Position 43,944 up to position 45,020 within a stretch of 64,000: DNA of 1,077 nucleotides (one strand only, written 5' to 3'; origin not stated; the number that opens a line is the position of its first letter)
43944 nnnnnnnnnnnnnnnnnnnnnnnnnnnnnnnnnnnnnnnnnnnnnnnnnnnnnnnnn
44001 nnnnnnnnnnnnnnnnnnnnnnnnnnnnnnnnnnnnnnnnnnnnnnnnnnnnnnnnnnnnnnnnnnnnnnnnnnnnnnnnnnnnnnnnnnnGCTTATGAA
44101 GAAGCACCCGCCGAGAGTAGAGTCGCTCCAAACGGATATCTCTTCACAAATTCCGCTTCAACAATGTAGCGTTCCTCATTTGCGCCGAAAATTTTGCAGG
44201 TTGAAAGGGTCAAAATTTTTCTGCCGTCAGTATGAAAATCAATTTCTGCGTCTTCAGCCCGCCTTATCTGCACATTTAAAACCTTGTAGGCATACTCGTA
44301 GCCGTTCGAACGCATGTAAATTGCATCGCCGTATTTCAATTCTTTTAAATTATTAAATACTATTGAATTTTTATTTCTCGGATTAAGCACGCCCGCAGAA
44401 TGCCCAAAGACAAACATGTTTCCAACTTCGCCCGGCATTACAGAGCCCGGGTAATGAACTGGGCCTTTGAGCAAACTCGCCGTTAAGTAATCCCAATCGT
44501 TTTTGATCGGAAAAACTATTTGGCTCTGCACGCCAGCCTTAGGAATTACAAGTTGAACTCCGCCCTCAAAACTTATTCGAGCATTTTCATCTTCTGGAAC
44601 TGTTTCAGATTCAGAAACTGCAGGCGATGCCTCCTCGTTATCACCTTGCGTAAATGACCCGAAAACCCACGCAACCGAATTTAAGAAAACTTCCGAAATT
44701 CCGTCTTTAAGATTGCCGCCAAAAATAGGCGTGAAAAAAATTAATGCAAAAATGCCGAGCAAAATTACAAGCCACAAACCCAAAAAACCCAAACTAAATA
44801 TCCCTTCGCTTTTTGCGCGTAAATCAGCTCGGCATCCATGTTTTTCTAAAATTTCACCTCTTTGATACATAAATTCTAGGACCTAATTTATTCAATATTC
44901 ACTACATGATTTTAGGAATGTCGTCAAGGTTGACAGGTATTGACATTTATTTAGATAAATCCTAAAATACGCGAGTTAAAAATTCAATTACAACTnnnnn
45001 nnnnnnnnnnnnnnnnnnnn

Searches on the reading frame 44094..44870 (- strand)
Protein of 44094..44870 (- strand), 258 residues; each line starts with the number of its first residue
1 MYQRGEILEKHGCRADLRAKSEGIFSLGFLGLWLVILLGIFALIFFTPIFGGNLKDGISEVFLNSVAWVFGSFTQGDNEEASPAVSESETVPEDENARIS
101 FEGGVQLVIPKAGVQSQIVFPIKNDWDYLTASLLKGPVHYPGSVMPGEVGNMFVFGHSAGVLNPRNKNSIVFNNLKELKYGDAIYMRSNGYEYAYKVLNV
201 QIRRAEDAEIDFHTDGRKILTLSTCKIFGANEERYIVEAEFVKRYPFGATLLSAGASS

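Call 4: search_protein_families(library=pfam, proteins=[window:44094-44870:-], max_evalue=0.01)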
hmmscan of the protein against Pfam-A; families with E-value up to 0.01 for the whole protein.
window:44094-44870:- (258 aa): 1 family
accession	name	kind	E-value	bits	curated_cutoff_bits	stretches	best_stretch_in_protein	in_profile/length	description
PF04203.18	Sortase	-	7.9e-24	84.2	26.6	1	107-241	1-124/125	Sortase domain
